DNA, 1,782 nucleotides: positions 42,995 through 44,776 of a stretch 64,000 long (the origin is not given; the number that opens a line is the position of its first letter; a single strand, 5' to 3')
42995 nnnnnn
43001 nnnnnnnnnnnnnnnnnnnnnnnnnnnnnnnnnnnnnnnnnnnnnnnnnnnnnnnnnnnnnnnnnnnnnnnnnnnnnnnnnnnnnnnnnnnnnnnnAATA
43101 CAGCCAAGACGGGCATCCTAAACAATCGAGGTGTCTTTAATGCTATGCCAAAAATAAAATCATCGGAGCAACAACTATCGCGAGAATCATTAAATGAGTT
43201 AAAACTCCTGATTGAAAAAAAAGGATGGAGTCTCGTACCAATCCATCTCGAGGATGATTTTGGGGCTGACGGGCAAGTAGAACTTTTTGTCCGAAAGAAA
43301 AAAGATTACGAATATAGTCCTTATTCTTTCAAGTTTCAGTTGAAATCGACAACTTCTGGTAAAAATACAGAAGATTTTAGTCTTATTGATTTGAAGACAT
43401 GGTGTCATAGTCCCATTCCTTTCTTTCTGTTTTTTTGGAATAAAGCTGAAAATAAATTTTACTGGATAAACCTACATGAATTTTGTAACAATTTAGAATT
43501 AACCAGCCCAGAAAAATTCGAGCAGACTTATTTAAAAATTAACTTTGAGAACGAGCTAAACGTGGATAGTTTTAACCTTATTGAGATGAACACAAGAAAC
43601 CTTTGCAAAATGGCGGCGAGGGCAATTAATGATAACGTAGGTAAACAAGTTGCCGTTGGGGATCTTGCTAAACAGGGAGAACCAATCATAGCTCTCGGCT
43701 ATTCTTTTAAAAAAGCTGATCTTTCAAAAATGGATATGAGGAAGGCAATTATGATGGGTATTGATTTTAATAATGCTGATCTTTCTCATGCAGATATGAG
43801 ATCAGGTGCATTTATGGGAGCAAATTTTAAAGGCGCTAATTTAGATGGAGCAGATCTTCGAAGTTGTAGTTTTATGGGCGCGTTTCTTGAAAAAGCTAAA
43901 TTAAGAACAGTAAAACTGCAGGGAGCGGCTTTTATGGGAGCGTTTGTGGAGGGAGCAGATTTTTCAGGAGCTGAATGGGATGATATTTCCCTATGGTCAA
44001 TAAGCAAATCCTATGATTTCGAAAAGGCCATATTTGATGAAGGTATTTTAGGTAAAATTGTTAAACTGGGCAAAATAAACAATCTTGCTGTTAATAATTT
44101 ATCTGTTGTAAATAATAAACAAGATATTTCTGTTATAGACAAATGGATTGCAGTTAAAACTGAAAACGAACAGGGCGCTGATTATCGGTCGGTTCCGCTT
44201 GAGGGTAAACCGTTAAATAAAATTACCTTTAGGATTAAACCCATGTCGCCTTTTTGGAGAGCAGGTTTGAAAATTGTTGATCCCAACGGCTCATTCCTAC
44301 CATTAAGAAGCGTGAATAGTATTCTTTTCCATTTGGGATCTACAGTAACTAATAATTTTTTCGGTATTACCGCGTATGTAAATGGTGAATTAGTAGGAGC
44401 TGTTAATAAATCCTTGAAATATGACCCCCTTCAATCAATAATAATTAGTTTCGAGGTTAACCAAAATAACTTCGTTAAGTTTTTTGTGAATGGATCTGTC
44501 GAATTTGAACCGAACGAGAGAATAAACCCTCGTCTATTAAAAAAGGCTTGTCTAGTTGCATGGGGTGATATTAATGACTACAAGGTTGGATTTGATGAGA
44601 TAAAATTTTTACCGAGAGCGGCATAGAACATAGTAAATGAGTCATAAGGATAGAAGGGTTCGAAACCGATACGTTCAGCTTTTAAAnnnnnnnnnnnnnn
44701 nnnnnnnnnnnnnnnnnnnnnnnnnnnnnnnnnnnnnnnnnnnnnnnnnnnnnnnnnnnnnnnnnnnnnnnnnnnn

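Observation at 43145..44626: Novel domain architecture: DUF4365-like nuclease fold + ~18 pentapeptide repeats + C-terminal beta-sandwich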

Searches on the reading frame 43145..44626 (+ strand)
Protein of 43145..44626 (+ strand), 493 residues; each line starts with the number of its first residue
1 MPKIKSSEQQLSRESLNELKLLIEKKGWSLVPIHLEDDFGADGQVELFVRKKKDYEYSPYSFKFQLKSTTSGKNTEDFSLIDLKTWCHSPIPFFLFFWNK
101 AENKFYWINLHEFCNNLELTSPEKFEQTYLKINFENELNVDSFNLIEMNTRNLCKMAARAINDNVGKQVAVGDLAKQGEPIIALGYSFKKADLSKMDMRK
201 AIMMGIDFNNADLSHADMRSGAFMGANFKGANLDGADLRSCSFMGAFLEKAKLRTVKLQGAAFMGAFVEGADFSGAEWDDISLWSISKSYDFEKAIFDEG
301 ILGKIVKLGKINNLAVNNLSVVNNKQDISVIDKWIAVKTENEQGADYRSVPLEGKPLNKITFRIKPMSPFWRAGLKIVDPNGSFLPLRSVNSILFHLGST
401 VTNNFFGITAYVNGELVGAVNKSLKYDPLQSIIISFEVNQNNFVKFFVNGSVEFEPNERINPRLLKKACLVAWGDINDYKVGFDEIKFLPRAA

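Call 3: search_protein_families(library=pfam, proteins=[window:43145-44626:+], max_evalue=1)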
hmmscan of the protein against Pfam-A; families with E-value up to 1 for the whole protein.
window:43145-44626:+ (493 aa): 4 families
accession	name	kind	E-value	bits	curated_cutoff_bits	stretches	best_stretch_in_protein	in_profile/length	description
PF00805.28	Pentapeptide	-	7.6e-18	64.2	20.2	2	223-260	3-40/40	Pentapeptide repeats (8 copies)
PF14280.11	DUF4365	-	2e-13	51.1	24.3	1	13-145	2-134/139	Domain of unknown function (DUF4365)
PF13599.13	Pentapeptide_4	-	2e-10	41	38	2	217-283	2-68/78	Pentapeptide repeat region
PF13576.12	Pentapeptide_3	-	4.8e-08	33.5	27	1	223-250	6-35/48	Pentapeptide repeats (9 copies)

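Call 4: search_protein_families(library=padloc, proteins=[window:43145-44626:+], max_evalue=1)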
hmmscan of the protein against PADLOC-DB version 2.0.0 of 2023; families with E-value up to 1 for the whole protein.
window:43145-44626:+ (493 aa): 2 families
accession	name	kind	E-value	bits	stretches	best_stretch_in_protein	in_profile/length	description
PDLC02398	Aga_REase-PNTD1-PNTD2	-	3.7e-05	20.9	1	5-121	5-113/429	Class I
PDLC04290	PDC-M02A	-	0.00014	19.6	1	32-85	28-81/170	-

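Call 5: search_protein_families(library=ncbifam, proteins=[window:43145-44626:+], max_evalue=1)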
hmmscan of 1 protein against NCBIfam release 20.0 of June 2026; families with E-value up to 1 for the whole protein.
window:43145-44626:+ (493 aa): 15 families
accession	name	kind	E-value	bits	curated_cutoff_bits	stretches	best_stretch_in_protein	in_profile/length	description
NF047416.1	penta_HetL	equivalog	1.1e-12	47.9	260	1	187-278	29-120/218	heterocyst differentiation pentapeptide repeat protein HetL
NF052603.1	penta_Alr5209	equivalog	3.3e-12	46.5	125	1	188-263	15-90/113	Alr5209 family pentapeptide repeat protein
NF011743.0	PRK15196.1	equivalog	3.4e-09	36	354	1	182-282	218-318/350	type III secretion system effector PipB2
NF000349.1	mfpA_AE000516.2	equivalog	5.1e-08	32.9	360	1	185-280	11-106/183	pentapeptide repeat protein MfpA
NF033086.2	penta_rpt_Qnr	equivalog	1.9e-07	31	240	1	188-278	7-98/211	Qnr family pentapeptide repeat protein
NF012152.0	penta_rpt_QnrC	exception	2.2e-07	31.1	500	1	188-278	13-104/221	QnrC family quinolone resistance pentapeptide repeat protein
NF033375.2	penta_rpt_QnrE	exception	2.4e-07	31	480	1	188-282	66-165/214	QnrE family quinolone resistance pentapeptide repeat protein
NF011744.0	PRK15197.1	equivalog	2.5e-07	30.2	274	1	189-283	157-256/291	SPI-2 type III secretion system effector PipB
NF000420.1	penta_rpt_QnrB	exception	5.4e-07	29.8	460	1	188-281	66-164/214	QnrB family quinolone resistance pentapeptide repeat protein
NF000421.1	penta_rpt_QnrVC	exception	3.9e-06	27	460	1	200-280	51-131/218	QnrVC family quinolone resistance pentapeptide repeat protein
NF012151.0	penta_rpt_QnrAS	exception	4.3e-06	26.9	490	1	199-282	19-133/218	QnrAS family quinolone resistance pentapeptide repeat protein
NF000071.4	penta_rpt_QnrA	exception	1.1e-05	25.3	450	1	202-277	53-128/218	QnrA family quinolone resistance pentapeptide repeat protein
NF000056.3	penta_rpt_QnrS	exception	1.3e-05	25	460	1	203-283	54-134/218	QnrS family quinolone resistance pentapeptide repeat protein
NF038182.1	penta_rpt_SmQnr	exception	0.00014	21.7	460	1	187-291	66-174/215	SmQnr family pentapeptide repeat protein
NF000139.2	penta_rpt_QnrD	exception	0.00016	21.7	425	1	187-304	65-183/214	QnrD family quinolone resistance pentapeptide repeat protein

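Call 6: find_homologous_proteins(query=window:43145-44623:+, max_evalue=0.001)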
Query window:43145-44623:+ (493 aa): 498 proteins with E <= 0.001 among 8000 candidates; the best 120 are listed.
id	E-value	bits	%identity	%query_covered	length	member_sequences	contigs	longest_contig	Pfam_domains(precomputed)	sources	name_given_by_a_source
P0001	0.0e+0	1118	100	100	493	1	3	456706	PF14280.12,PF13576.13,PF13599.14,PF00805.29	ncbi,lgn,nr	ncbi:pentapeptide repeat-containing protein [Candidatus Daviesbacteria bacterium]|nr:pentapeptide re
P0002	9.3e-274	927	83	100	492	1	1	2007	PF14280.12,PF13576.13,PF13599.14,PF00805.29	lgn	-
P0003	4.7e-271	918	81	100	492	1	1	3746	PF14280.12,PF13576.13,PF13599.14,PF00805.29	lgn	-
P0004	1.6e-251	853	76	100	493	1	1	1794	PF14280.12,PF13576.13,PF13599.14,PF00805.29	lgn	-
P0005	1.4e-226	771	70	100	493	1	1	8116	PF14280.12,PF13576.13,PF13599.14,PF00805.29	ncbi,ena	-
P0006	1.7e-224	764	70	100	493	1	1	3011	PF14280.12,PF13576.13,PF13599.14,PF00805.29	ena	-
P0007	1.0e-160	554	75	65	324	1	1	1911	PF14280.12,PF13576.13,PF13599.14,PF00805.29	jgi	-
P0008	1.4e-100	355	53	64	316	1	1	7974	PF14280.12,PF13576.13,PF13599.14,PF00805.29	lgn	-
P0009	1.1e-73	267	43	65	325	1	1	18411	PF14280.12,PF13576.13,PF13599.14,PF00805.29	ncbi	-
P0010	1.7e-71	260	71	34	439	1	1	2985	-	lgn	-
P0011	2.8e-71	259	44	65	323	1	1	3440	PF14280.12,PF13576.13,PF13599.14,PF00805.29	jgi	jgi:penicillin-binding protein-related factor A (putative recombinase)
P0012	1.3e-70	257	69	34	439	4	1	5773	-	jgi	-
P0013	2.1e-70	256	42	66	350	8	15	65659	PF14280.12,PF13576.13,PF13599.14,PF00805.29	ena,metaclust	metaclust:\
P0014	7.4e-57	211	57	34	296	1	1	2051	-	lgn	-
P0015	1.6e-56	210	57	34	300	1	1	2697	-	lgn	-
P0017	3.6e-49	186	49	42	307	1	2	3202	-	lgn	-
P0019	8.8e-25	106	36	19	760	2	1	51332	PF13576.13,PF13599.14,PF00805.29,PF25296.2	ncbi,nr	ncbi:MAG: pentapeptide repeat protein [Solimicrobium sp.]|nr:pentapeptide repeat protein [Solimicrob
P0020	1.3e-22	98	38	18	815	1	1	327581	PF13576.13,PF13599.14,PF00805.29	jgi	jgi:uncharacterized protein YjbI with pentapeptide repeats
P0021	1.8e-22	98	35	17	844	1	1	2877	PF13576.13,PF13599.14,PF00805.29,PF12974.13,PF25296.2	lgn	-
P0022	7.0e-22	96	36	20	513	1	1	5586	PF13576.13,PF13599.14,PF00805.29,PF25296.2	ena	-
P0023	5.4e-21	93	33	18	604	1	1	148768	PF13576.13,PF13599.14,PF00805.29,PF25296.2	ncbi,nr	ncbi:MAG: pentapeptide repeat-containing protein [Anaerolineae bacterium]|nr:pentapeptide repeat-con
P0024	1.9e-20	91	36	20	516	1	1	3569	PF13576.13,PF13599.14,PF00805.29,PF25296.2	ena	-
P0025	4.6e-20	90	28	50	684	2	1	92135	PF13576.13,PF13599.14,PF00805.29,PF25296.2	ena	-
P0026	1.1e-19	89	27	31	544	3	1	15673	PF13576.13,PF13599.14,PF00805.29,PF25296.2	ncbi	-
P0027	1.3e-19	89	38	21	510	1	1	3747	PF13576.13,PF13599.14,PF00805.29,PF25296.2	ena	-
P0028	1.9e-19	88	35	23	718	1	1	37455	PF13576.13,PF13599.14,PF00805.29,PF25296.2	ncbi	-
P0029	8.0e-19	86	37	17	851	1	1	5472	PF13576.13,PF00404.25,PF13599.14,PF00805.29,PF25296.2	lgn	-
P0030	1.2e-18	85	28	27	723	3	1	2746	PF13576.13,PF13599.14,PF00805.29,PF25296.2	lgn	-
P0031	1.5e-18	85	33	25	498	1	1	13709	PF13576.13,PF13599.14,PF00805.29,PF25296.2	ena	-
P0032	3.0e-18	84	37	22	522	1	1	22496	PF13576.13,PF13599.14,PF00805.29,PF25296.2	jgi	jgi:uncharacterized protein YjbI with pentapeptide repeats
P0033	4.6e-18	83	37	18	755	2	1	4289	PF13576.13,PF13599.14,PF00805.29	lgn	-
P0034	5.1e-18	83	32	19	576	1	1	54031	PF13576.13,PF13599.14,PF00805.29,PF25296.2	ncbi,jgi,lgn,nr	ncbi:MAG: pentapeptide repeat-containing protein [Trichocoleus desertorum ATA4-8-CV12]|jgi:uncharact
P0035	6.8e-18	83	33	22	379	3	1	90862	PF13576.13,PF13599.14,PF00805.29,PF25296.2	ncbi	ncbi:MAG: pentapeptide repeat-containing protein [Caulobacteraceae bacterium]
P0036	2.4e-17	81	34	19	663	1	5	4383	PF13576.13,PF13599.14,PF00805.29,PF25296.2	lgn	-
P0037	3.5e-17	80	34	18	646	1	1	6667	PF13576.13,PF13599.14,PF00805.29,PF25296.2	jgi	jgi:uncharacterized protein YjbI with pentapeptide repeats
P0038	3.6e-17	80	34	21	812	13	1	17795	PF09937.15,PF13576.13,PF13599.14,PF00805.29,PF25296.2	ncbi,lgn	-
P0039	3.8e-17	80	38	20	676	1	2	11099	PF13576.13,PF13599.14,PF00805.29,PF25296.2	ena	-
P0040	5.9e-17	80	31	22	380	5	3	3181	PF13576.13,PF13599.14,PF00805.29,PF25296.2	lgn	-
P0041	6.2e-17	80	27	19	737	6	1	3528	PF13576.13,PF13599.14,PF00805.29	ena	-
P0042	6.7e-17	80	33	32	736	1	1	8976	PF13576.13,PF13599.14,PF00805.29,PF25296.2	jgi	jgi:uncharacterized protein YjbI with pentapeptide repeats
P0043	9.8e-17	79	40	20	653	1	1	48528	PF13576.13,PF13599.14,PF00805.29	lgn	-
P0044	1.1e-16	79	36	23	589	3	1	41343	PF13576.13,PF13599.14,PF00805.29,PF25296.2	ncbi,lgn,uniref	ncbi:pentapeptide repeat-containing protein [Nostoc sp.]|uniref:pentapeptide repeat-containing prote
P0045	1.1e-16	79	38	21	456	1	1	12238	PF13576.13,PF13599.14,PF00805.29,PF25296.2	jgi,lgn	jgi:uncharacterized protein YjbI with pentapeptide repeats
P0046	1.1e-16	79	33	18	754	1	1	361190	PF13576.13,PF13599.14,PF00805.29,PF25296.2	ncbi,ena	-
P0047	1.6e-16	78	38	20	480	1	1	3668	PF13576.13,PF13599.14,PF00805.29,PF25296.2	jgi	-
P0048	1.6e-16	78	36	19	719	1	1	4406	PF13576.13,PF13599.14,PF00805.29,PF25296.2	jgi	jgi:uncharacterized protein YjbI with pentapeptide repeats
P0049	1.7e-16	78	33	16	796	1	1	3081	PF13576.13,PF13599.14,PF00805.29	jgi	-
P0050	2.5e-16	78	29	25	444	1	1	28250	PF13576.13,PF13599.14,PF00805.29,PF25296.2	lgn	-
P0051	2.7e-16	78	40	18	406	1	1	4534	PF13576.13,PF13599.14,PF00805.29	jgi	jgi:uncharacterized protein YjbI with pentapeptide repeats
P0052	2.9e-16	77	34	18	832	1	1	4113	PF13576.13,PF13599.14,PF00805.29,PF25296.2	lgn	-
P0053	3.0e-16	77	38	18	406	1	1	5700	PF13576.13,PF13599.14,PF00805.29,PF25296.2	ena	-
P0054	5.0e-16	77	31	24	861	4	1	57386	PF09937.15,PF13576.13,PF13599.14,PF00805.29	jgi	-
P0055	7.0e-16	76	23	37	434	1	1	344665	PF13576.13,PF13599.14,PF00805.29,PF25296.2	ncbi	-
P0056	7.1e-16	76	26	39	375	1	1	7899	PF13576.13,PF13599.14,PF00805.29,PF25296.2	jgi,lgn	-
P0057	7.9e-16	76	33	17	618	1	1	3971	PF13576.13,PF13599.14,PF00805.29,PF25296.2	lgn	-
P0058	9.7e-16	76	31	22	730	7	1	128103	PF13576.13,PF13599.14,PF00805.29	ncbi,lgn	-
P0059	1.3e-15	75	38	18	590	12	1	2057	PF13576.13,PF13599.14,PF00805.29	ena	-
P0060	1.7e-15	75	34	20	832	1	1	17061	PF13576.13,PF13599.14,PF00805.29,PF25296.2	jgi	-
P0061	1.8e-15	75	28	34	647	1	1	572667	PF13576.13,PF13599.14,PF00805.29,PF23894.3,PF25296.2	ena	-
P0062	1.9e-15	75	37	18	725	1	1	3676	PF13576.13,PF13599.14,PF00805.29,PF25296.2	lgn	-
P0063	3.3e-15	74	33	24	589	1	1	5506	PF13576.13,PF13599.14,PF00805.29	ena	-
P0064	4.0e-15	74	32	19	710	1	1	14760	PF13576.13,PF13599.14,PF00805.29,PF23894.3,PF25296.2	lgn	-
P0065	4.2e-15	74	29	23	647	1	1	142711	PF13576.13,PF13599.14,PF00805.29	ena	-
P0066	4.5e-15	74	28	18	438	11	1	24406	PF13576.13,PF13599.14,PF00805.29,PF23894.3,PF25296.2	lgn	-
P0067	4.8e-15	73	26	42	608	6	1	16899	PF13576.13,PF13599.14,PF00805.29,PF25296.2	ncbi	-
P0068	9.4e-15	72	35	28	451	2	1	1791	PF13576.13,PF13599.14,PF00805.29,PF25296.2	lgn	-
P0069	9.4e-15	72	25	42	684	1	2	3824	PF13576.13,PF13599.14,PF00805.29,PF25296.2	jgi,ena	jgi:uncharacterized protein YjbI with pentapeptide repeats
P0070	1.1e-14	72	42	17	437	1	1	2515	PF13576.13,PF13599.14,PF00805.29,PF25296.2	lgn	-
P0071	1.2e-14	72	26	38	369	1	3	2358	PF13576.13,PF13599.14,PF00805.29,PF25296.2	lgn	-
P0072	1.5e-14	72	35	27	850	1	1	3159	PF09937.15,PF13576.13,PF13599.14,PF00805.29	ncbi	ncbi:pentapeptide repeat-containing protein, partial [Nostoc sp. NIES-2111]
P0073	1.8e-14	72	30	22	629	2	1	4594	PF13576.13,PF13599.14,PF00805.29,PF13511.12,PF25296.2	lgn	-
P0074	1.9e-14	72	34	23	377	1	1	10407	PF13576.13,PF13599.14,PF00805.29,PF25296.2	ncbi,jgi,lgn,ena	ncbi:MAG TPA: pentapeptide repeat-containing protein [Caulobacteraceae bacterium]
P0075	2.0e-14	71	27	19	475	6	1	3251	PF13576.13,PF13599.14,PF00805.29,PF23894.3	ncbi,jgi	-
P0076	2.0e-14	71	33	19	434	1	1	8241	PF13576.13,PF13599.14,PF00805.29,PF25296.2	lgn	-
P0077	2.2e-14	71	33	19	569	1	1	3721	PF13576.13,PF13599.14,PF00805.29,PF25296.2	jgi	jgi:uncharacterized protein YjbI with pentapeptide repeats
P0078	2.2e-14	71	28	33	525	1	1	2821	PF13576.13,PF13599.14,PF00805.29,PF13676.12,PF25296.2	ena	-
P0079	2.6e-14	71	28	33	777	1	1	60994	PF13576.13,PF13599.14,PF00805.29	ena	-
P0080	2.7e-14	71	36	23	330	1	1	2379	PF13576.13,PF13599.14,PF00805.29,PF25296.2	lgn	-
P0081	2.8e-14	71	29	26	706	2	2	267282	PF13576.13,PF13599.14,PF00805.29,PF25296.2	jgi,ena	-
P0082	3.4e-14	71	36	19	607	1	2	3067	PF13576.13,PF13599.14,PF00805.29,PF25296.2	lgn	-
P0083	4.2e-14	70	39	21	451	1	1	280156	PF13576.13,PF20694.3,PF13599.14,PF00805.29,PF25296.2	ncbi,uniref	ncbi:pentapeptide repeat-containing protein [Microcoleus sp. S13_B4]|uniref:pentapeptide repeat-cont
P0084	4.5e-14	70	34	20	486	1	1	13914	PF13576.13,PF20694.3,PF13599.14,PF00805.29,PF25296.2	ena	-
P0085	4.9e-14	70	34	18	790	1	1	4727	PF13576.13,PF13599.14,PF00805.29,PF25296.2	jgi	jgi:uncharacterized protein YjbI with pentapeptide repeats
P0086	6.1e-14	70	28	34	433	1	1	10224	PF13576.13,PF13599.14,PF00805.29,PF25296.2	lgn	-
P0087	7.4e-14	70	33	20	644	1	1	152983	PF13576.13,PF13599.14,PF00805.29,PF12849.13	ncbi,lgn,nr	ncbi:MAG: hypothetical protein DYG89_27215 [Caldilinea sp. CFX5]|nr:hypothetical protein [Caldilinea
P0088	1.1e-13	69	26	40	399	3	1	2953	PF13576.13,PF13599.14,PF00805.29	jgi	jgi:uncharacterized protein YjbI with pentapeptide repeats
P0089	1.1e-13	69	36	19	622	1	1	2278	PF13576.13,PF13599.14,PF00805.29,PF25296.2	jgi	jgi:uncharacterized protein YjbI with pentapeptide repeats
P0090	1.3e-13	69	39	19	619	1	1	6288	PF13576.13,PF13599.14,PF00805.29,PF25296.2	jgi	jgi:uncharacterized protein YjbI with pentapeptide repeats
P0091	1.3e-13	69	43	11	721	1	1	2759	PF13576.13,PF13599.14,PF00805.29,PF25296.2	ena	-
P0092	1.8e-13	68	37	20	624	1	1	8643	PF13576.13,PF13599.14,PF00805.29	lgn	-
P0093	1.9e-13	68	42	13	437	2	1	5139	PF13576.13,PF13599.14,PF00805.29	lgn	-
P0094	2.0e-13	68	35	17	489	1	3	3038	PF13576.13,PF13424.13,PF13599.14,PF00805.29,PF25296.2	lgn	-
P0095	2.6e-13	68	32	19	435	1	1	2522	PF13576.13,PF13599.14,PF00805.29,PF25296.2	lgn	-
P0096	2.7e-13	68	36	19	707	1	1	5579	PF13576.13,PF13599.14,PF00805.29,PF25296.2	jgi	jgi:uncharacterized protein YjbI with pentapeptide repeats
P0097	3.4e-13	67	35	19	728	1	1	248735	PF13576.13,PF13599.14,PF00805.29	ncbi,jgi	ncbi:MAG TPA: pentapeptide repeat-containing protein [Methylobacter sp.]|jgi:uncharacterized protein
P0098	3.5e-13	67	37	20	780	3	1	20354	PF09937.15,PF13576.13,PF13599.14,PF00805.29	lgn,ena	-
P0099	4.0e-13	67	32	22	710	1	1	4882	PF13576.13,PF13599.14,PF00805.29,PF25296.2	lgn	-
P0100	4.5e-13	67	29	20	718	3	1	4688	PF13576.13,PF13599.14,PF00805.29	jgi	jgi:uncharacterized protein YjbI with pentapeptide repeats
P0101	5.0e-13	67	36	14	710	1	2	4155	PF13576.13,PF13599.14,PF00805.29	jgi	jgi:uncharacterized protein YjbI with pentapeptide repeats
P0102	5.1e-13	67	38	18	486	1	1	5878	PF13576.13,PF13599.14,PF00805.29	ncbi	-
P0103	5.3e-13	67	34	19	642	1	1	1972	PF13576.13,PF13599.14,PF00805.29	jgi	jgi:uncharacterized protein YjbI with pentapeptide repeats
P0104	6.7e-13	66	34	20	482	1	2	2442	PF13576.13,PF13599.14,PF00805.29,PF25296.2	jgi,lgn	jgi:uncharacterized protein YjbI with pentapeptide repeats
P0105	6.8e-13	66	37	19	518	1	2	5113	PF13576.13,PF13599.14,PF00805.29,PF25296.2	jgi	jgi:uncharacterized protein YjbI with pentapeptide repeats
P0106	7.3e-13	66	31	33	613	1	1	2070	PF13576.13,PF13599.14,PF00805.29,PF25296.2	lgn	-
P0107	8.5e-13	66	29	23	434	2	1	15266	PF13576.13,PF13599.14,PF00805.29,PF25296.2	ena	-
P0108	8.9e-13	66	39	18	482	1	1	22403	PF13576.13,PF13599.14,PF00805.29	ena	-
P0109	9.7e-13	66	36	19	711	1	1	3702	PF13576.13,PF13599.14,PF00805.29,PF07885.23,PF25296.2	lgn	-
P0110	1.0e-12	66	38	18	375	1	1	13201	PF13576.13,PF13599.14,PF00805.29,PF25296.2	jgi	jgi:uncharacterized protein YjbI with pentapeptide repeats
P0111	1.0e-12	66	34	20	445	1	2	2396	PF13576.13,PF13599.14,PF00805.29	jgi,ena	jgi:uncharacterized protein YjbI with pentapeptide repeats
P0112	1.2e-12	66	38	17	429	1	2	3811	PF13576.13,PF13599.14,PF00805.29,PF25296.2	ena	-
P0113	1.2e-12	65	29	19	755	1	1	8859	PF13576.13,PF13599.14,PF00805.29,PF23894.3,PF25296.2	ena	-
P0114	1.4e-12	65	31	22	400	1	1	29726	PF13576.13,PF13599.14,PF00805.29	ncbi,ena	-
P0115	1.5e-12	65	32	20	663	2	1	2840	PF13576.13,PF13599.14,PF00805.29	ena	-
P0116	1.9e-12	65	40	20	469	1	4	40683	PF13576.13,PF13599.14,PF00805.29,PF25296.2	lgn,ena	-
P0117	2.0e-12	65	26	43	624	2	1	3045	PF13576.13,PF13599.14,PF00805.29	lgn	-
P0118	2.1e-12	65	36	23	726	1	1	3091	PF13576.13,PF05569.18,PF13599.14,PF00805.29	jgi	jgi:uncharacterized protein YjbI with pentapeptide repeats/beta-lactamase regulating signal transduc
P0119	2.1e-12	65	34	20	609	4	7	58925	PF13576.13,PF13599.14,PF00805.29,PF23894.3,PF25296.2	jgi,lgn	-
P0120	2.2e-12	65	40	19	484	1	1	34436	PF13576.13,PF13599.14,PF00805.29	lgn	-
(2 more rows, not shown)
